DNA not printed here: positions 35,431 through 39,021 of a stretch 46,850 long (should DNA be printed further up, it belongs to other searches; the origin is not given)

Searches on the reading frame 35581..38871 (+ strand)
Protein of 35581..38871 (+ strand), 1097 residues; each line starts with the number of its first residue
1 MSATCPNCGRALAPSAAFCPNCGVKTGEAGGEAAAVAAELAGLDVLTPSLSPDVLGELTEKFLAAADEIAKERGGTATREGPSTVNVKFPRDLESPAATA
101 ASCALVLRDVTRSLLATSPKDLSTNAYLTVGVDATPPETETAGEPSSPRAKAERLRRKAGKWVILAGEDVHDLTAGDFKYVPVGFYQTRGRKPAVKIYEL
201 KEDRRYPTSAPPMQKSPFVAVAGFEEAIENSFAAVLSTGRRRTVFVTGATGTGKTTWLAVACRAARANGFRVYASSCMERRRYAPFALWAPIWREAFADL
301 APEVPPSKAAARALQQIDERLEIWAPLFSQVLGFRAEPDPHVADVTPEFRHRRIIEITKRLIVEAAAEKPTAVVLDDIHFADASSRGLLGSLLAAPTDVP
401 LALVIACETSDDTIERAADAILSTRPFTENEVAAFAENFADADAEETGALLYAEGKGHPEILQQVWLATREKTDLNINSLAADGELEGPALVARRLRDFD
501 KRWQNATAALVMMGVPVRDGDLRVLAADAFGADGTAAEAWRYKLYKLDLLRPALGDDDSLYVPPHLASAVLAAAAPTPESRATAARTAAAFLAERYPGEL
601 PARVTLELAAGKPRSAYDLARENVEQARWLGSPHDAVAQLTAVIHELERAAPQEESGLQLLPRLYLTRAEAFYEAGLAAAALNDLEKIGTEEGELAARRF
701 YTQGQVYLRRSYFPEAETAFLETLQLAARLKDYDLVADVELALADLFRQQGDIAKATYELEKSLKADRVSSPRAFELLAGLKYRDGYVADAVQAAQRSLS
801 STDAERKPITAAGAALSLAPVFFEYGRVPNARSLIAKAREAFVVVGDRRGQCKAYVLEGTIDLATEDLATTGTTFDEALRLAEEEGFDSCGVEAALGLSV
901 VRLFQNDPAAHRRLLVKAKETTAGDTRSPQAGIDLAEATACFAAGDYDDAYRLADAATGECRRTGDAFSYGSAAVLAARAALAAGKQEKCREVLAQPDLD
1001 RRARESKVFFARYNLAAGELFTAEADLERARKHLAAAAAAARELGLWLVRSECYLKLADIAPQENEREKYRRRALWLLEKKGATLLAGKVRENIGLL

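Call 66: search_protein_families(library=pfam, proteins=[window:35581-38871:+], max_evalue=0.01)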
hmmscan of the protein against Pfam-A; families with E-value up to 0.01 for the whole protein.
window:35581-38871:+ (1097 aa): 11 families
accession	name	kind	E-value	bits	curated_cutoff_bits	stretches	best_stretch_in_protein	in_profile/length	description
PF13191.12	AAA_16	-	4e-18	66.9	32.6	1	236-404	19-167/167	AAA ATPase domain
PF17874.7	TPR_MalT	-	2.4e-08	34.1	45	1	782-996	90-305/336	MalT-like TPR region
PF13424.12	TPR_12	-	9.3e-06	26.2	30.1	1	703-767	9-75/77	Tetratricopeptide repeat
PF13248.11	Zn_ribbon_3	-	1.1e-05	25.1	27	1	4-25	4-25/26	zinc-ribbon domain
PF25199.1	nSTAND_NTPase5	-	1.4e-05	25.4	34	1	224-273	24-74/145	Novel STAND NTPase 5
PF13240.11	Zn_Ribbon_1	-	1.7e-05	24.9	25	1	5-23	2-20/23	zinc-ribbon domain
PF24460.1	DUF7575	-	0.00012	21.8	28.5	1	3-23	4-24/28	Domain of unknown function (DUF7575)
PF12773.13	DZR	-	0.00032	21.2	27.3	1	4-23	26-45/45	Double zinc ribbon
PF13604.12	AAA_30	-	0.00039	20.7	27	1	236-274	13-51/191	AAA domain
PF00437.27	T2SSE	-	0.0011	18.2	24.9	1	222-265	124-166/370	Type II/IV secretion system protein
PF05729.18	NACHT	-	0.0074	16.6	26.7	0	242-438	1-162/167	NACHT domain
